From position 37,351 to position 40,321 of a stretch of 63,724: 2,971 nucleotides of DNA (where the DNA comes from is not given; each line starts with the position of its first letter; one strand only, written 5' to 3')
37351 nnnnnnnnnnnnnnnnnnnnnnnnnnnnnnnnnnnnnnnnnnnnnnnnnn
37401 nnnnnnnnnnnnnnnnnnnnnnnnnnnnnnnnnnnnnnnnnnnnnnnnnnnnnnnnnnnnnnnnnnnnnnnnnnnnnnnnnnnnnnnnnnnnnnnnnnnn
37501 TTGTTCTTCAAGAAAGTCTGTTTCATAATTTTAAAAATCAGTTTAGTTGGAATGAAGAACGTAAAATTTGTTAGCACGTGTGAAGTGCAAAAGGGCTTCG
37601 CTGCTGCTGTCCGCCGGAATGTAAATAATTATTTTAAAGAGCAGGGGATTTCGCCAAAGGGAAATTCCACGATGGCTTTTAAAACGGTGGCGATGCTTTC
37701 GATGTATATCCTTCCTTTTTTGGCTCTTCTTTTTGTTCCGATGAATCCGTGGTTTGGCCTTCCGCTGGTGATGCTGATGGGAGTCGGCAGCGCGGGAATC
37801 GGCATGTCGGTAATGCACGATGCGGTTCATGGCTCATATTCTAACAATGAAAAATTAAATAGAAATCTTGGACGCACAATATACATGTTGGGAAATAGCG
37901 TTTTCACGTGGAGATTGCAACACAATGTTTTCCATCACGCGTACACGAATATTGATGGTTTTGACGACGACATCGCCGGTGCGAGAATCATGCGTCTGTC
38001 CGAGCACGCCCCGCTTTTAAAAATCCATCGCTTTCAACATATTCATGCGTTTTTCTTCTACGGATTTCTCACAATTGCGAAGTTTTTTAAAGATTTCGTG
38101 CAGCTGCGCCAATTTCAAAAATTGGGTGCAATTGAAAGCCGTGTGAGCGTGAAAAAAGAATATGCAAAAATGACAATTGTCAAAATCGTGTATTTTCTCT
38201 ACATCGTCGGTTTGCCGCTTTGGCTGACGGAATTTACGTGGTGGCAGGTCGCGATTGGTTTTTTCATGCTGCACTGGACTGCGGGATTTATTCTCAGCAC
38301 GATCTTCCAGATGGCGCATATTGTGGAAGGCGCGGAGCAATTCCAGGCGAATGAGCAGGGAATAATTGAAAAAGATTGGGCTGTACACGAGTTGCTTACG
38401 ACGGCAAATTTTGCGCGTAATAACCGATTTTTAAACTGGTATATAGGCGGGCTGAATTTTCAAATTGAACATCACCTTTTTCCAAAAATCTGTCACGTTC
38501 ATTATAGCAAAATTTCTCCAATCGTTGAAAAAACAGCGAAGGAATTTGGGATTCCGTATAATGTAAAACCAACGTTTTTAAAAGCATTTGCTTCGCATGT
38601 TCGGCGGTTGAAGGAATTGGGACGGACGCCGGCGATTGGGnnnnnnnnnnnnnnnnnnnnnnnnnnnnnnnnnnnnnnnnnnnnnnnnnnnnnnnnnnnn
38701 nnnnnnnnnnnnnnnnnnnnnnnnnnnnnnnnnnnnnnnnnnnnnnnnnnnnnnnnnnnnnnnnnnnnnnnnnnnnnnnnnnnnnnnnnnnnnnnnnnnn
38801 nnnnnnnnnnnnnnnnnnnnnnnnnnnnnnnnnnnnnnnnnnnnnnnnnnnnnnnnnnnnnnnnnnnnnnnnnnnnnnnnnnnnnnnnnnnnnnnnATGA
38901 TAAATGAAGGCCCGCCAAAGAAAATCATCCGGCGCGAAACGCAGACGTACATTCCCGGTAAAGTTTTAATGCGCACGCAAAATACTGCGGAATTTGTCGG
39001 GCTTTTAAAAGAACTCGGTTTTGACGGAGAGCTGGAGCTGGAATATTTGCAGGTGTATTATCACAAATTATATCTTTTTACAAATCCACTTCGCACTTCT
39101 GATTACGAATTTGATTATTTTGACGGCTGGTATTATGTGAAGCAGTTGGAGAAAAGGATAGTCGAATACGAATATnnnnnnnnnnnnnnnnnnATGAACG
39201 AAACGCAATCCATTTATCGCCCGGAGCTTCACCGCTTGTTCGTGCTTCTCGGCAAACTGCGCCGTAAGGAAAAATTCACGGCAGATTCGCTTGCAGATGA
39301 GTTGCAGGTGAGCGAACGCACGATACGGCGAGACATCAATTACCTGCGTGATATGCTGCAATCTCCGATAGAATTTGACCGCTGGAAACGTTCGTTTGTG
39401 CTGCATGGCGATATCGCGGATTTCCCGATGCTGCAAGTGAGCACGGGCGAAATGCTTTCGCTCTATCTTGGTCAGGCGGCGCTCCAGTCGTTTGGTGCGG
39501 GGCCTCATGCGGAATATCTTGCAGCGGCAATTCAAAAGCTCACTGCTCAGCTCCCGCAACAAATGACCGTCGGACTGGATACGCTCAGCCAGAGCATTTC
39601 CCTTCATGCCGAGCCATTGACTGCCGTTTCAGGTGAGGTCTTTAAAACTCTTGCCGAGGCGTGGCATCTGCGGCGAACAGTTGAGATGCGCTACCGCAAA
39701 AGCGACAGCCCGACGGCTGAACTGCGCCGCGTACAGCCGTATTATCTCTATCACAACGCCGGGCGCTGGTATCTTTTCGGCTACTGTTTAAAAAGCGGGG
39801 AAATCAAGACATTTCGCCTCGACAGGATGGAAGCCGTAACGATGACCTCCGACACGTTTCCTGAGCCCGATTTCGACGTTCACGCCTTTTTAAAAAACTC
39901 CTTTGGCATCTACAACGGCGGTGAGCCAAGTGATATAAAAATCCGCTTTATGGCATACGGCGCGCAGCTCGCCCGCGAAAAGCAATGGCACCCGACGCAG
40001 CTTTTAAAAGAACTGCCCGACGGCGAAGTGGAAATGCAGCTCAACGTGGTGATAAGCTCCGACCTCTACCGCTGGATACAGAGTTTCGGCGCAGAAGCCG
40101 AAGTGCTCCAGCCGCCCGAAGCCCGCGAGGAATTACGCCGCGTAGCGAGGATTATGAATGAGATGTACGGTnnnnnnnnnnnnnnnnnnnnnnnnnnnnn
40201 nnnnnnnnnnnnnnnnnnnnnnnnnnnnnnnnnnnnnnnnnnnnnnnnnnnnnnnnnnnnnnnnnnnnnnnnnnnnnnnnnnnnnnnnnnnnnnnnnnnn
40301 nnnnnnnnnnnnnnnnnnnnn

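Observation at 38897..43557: WYL-regulator-headed cassette (unknown AT-rich protein / Zn-ribbon-SLOG / Rossmann-ADP-ribosylglycohydrolase): candidate uncharacterised NAD/ADP-ribose-centred conflict system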

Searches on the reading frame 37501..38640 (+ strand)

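Call 100: search_protein_families(library=pfam, max_evalue=0.00001, proteins=[window:37501-38640:+])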
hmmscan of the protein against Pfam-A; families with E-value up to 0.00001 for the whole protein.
window:37501-38640:+ (380 aa): 1 family
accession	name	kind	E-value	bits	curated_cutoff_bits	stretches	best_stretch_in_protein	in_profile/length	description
PF00487.30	FA_desaturase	-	5.8e-36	125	29.7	1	83-355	2-251/253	Fatty acid desaturase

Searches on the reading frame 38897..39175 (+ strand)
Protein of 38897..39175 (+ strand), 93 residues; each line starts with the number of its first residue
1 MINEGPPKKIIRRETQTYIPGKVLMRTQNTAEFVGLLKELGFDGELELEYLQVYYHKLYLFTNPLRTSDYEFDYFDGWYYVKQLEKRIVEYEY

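Call 7: search_protein_families(library=pfam, max_evalue=0.1, proteins=[window:38897-39175:+])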
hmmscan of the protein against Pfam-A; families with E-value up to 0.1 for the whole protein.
seq(93 aa): 0 families

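Call 8: search_protein_families(library=padloc, max_evalue=0.1, proteins=[window:38897-39175:+])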
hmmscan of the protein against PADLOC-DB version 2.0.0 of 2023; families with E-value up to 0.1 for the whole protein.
seq(93 aa): 0 families

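Call 9: search_protein_families(library=ncbifam, max_evalue=0.1, proteins=[window:38897-39175:+])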
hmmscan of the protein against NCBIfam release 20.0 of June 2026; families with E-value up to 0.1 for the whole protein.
seq(93 aa): 0 families

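Call 11: search_protein_families(library=phrogs, max_evalue=0.01, proteins=[window:38897-39175:+])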
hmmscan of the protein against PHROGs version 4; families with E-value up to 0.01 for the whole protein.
seq(93 aa): 0 families

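Call 83: search_solved_structures(query=window:38897-39175:+, max_evalue=10)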
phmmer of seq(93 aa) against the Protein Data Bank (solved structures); distinct sequences matched with E-value up to 10: 1.
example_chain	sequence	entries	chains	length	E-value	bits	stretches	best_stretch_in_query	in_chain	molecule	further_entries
6hfm_A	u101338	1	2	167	1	13.3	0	2-64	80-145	Hsp70/Hsp90 co-chaperone CNS1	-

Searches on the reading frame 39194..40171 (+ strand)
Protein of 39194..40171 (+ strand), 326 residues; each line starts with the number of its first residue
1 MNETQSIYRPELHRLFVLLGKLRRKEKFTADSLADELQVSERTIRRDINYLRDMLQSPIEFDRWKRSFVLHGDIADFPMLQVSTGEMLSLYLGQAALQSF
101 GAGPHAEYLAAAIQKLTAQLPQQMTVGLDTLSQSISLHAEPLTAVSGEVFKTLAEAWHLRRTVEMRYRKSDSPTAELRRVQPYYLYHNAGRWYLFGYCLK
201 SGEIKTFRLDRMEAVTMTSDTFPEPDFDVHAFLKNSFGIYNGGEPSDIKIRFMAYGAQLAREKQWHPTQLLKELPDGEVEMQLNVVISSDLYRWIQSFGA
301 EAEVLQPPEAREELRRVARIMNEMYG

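Call 7: search_protein_families(library=pfam, max_evalue=0.1, proteins=[window:39194-40171:+])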
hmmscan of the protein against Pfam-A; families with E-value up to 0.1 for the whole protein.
window:39194-40171:+ (326 aa): 10 families
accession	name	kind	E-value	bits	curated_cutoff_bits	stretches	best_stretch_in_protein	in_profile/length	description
PF13280.12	WYL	-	9e-23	80.5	21.8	1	148-217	1-70/70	WYL domain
PF25583.1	WCX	-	2.2e-15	57.2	23.9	1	247-319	4-73/76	WCX domain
PF08279.18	HTH_11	-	6.9e-10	39.1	25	1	14-60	1-47/55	HTH domain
PF08220.18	HTH_DeoR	-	4.3e-06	26.8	21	1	18-52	5-39/57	DeoR-like helix-turn-helix domain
PF19187.6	HTH_PafC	-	0.00023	21.4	32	1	11-117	2-114/115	PafC helix-turn-helix domain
PF05043.19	Mga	-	0.00069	20.6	21.1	1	16-57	19-60/87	Mga helix-turn-helix domain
PF21715.3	CggR_N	-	0.019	15.1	30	1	32-53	22-43/71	CggR N-terminal DNA binding domain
PF07638.17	Sigma70_ECF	-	0.049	14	21.1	1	23-56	147-180/185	ECF sigma factor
PF08280.17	HTH_Mga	-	0.051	14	23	1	25-56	17-48/59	M protein trans-acting positive regulator (MGA) HTH domain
PF13730.12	HTH_36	-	0.058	13.7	25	0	30-53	28-51/55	Helix-turn-helix domain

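Call 8: search_protein_families(library=padloc, max_evalue=0.1, proteins=[window:39194-40171:+])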
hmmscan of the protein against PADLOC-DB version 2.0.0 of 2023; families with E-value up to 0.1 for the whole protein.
window:39194-40171:+ (326 aa): 9 families
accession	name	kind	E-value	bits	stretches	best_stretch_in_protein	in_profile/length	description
PDLC01457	WYL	-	1.3e-46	157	1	12-309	3-228/229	"CAS-I,CAS-II,CAS-III,CAS-IV,CAS-V,CAS-VI; associated_signaling"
PDLC01652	WYL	-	2.3e-39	133.3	1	145-319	15-159/162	"CAS-I,CAS-II,CAS-III,CAS-IV,CAS-V,CAS-VI; associated_signaling"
PDLC01766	Cas3c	-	2e-36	123.6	1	22-326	16-317/1009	-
PDLC02317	AbiEii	-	0.00017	18.7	1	112-229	278-385/396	AbiEii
PDLC01484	WYL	-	0.013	12.7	0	148-217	210-284/437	"CAS-I,CAS-II,CAS-III,CAS-IV,CAS-V,CAS-VI; associated_signaling"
PDLC01510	WYL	-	0.013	12.7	0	148-217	210-284/437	"CAS-I,CAS-II,CAS-III,CAS-IV,CAS-V,CAS-VI; associated_signaling"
PDLC01434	CasR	-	0.044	11.6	1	21-54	136-168/191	"CAS-I,CAS-II,CAS-III,CAS-IV,CAS-V,CAS-VI; associated_signaling"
PDLC01850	CARF3--CARF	-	0.052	11.4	0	18-54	150-186/209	-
PDLC01852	CARF3--CARF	-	0.056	11.3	1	17-53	147-183/208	-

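Call 9: search_protein_families(library=ncbifam, max_evalue=0.1, proteins=[window:39194-40171:+])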
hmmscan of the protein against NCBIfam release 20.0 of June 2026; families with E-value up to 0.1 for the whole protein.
window:39194-40171:+ (326 aa): 10 families
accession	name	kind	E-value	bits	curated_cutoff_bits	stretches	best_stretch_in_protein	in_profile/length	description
NF053736.1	AcpB_EbpR_MafR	subfamily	1.6e-06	27.7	130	1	12-62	5-56/481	AcpB/EbpR/MafR family transcriptional regulator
NF053735.1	glob_reg_MafR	equivalog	0.0001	21.3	450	1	11-58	7-54/472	global transcriptional activator MafR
NF007366.0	PRK09863.1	equivalog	0.00019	20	426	1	24-57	14-47/586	putative frv operon regulatory protein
NF041397.1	TranRegGlpR_Halo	equivalog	0.00098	18.8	300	1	24-53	16-45/253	HTH-type transcriptional regulator GlpR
NF007720.0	PRK10411.1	equivalog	0.0035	16.7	259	1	22-52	13-43/243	L-fucose operon activator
TIGR02937.1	sigma70-ECF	superfamily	0.015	14.9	42.9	1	21-57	127-163/165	sigma-70 family RNA polymerase sigma factor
NF053606.1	Sta1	subfamily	0.032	14.3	80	1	18-53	25-60/100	Sta1 family transcriptional regulator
NF007961.0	PRK10681.1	equivalog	0.033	13.6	244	1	14-49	8-43/252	DNA-binding transcriptional repressor DeoR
NF010034.0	PRK13509.1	equivalog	0.036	13.4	244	1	12-53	4-45/251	HTH-type transcriptional regulator UlaR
NF048019.1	IS256_Zn_var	equivalog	0.064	12.5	150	0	25-61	47-83/304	IS256 family transposase, variant Zn-binding type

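Call 11: search_protein_families(library=phrogs, max_evalue=0.01, proteins=[window:39194-40171:+])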
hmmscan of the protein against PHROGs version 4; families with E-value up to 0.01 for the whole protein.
window:39194-40171:+ (326 aa): 3 families
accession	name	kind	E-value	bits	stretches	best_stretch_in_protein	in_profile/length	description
phrog_13105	-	unknown function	1.2e-29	104.5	1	13-222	5-219/239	-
phrog_32138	-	DNA, RNA and nucleotide metabolism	0.0025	18.7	0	27-48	18-39/54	DNA binding protein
phrog_3396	-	DNA, RNA and nucleotide metabolism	0.0064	17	1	25-54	55-84/229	segregation and condensation complex subunit ScpB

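Call 82: search_solved_structures(query=window:39194-40171:+, max_evalue=0.001)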
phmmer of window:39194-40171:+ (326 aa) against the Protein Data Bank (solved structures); distinct sequences matched with E-value up to 0.001: 10.
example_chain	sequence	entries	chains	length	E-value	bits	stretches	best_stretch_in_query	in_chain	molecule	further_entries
6sj9_A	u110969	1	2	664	6.6e-16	61.5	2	139-233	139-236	Proteasome accessory factor B/C (PafBC)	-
9pfq_Q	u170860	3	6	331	8.7e-12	48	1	25-312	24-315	WYL domain-containing protein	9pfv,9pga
8tp8_A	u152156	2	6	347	1e-11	47.8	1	25-312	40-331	DeoR-family transcriptional regulator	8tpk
9cu3_B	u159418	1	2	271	7.6e-11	44.9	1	84-312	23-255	WYL domain-containing protein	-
7p5x_AY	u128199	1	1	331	6.2e-10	41.9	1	19-314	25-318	Transcriptional regulator-like protein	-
9fnd_X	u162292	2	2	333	6.3e-10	41.9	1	19-314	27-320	Transcriptional regulator-like protein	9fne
7tzv_A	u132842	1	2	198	1.7e-09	40.5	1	133-312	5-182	WYL domain-containing protein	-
7u02_B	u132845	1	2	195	2e-09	40.2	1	134-312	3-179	WYL domain-containing protein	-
7p5x_AX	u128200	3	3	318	6.7e-08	35.2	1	139-321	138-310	PafC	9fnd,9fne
7t8k_A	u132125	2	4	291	7e-05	25.3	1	141-215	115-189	BrxR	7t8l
